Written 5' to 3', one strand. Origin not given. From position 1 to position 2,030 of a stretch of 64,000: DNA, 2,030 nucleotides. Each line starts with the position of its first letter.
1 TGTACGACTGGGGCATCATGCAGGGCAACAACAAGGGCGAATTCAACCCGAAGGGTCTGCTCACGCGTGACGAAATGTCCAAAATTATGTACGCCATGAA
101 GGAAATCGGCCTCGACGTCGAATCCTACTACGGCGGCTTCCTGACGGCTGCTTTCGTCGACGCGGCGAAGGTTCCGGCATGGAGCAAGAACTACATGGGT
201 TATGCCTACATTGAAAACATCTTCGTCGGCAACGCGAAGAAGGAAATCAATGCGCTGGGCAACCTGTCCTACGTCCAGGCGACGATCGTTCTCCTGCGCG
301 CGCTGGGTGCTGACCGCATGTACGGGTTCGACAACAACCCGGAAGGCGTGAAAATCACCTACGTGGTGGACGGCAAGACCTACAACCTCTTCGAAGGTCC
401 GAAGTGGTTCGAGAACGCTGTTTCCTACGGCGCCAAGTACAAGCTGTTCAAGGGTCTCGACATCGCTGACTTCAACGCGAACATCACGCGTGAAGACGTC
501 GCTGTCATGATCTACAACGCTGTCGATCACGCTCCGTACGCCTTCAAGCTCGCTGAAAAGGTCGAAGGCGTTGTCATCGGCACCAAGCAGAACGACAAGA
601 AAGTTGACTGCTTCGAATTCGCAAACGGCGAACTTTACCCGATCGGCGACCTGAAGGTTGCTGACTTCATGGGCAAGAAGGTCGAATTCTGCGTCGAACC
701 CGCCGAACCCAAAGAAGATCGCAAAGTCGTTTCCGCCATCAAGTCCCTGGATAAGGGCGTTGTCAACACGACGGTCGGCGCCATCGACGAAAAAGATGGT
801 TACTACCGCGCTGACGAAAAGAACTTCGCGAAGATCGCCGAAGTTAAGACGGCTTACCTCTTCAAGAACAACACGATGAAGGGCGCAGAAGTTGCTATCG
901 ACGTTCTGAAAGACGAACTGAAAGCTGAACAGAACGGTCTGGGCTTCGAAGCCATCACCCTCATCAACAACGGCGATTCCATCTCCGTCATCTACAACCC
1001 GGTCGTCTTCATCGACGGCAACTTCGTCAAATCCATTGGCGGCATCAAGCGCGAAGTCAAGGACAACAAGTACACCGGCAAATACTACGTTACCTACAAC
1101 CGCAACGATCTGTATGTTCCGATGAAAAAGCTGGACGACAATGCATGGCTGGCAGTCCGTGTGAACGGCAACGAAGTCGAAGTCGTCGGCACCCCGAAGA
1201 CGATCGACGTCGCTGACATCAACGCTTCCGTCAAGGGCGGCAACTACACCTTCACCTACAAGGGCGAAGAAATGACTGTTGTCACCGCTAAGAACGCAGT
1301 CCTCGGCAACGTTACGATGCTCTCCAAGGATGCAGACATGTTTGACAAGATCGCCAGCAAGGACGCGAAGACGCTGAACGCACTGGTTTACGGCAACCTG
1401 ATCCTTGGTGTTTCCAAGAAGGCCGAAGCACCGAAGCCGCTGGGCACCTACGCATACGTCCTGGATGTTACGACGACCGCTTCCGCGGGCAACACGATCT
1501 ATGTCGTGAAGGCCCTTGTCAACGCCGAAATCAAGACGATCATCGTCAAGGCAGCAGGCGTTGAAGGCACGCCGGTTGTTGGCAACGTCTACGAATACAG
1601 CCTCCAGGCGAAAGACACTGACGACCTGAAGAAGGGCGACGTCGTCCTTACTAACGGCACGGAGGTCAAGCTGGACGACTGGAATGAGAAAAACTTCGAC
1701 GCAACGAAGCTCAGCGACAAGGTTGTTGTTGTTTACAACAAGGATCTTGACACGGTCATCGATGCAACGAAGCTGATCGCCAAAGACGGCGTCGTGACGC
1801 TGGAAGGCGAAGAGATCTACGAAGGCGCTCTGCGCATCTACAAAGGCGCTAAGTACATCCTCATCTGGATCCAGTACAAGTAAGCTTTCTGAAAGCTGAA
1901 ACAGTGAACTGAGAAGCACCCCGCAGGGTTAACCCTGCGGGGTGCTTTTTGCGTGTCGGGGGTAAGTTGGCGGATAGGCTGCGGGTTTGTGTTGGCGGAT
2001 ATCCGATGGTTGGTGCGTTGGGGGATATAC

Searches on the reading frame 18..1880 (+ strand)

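Call 62: search_protein_families(library=pfam, proteins=[window:18-1880:+], max_evalue=0.0001)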
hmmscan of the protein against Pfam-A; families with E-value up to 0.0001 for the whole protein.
window:18-1880:+ (621 aa): 1 family
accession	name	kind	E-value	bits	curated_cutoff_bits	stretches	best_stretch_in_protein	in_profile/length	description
PF00395.25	SLH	-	5.8e-06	26.6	20.8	0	1-20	24-43/44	S-layer homology domain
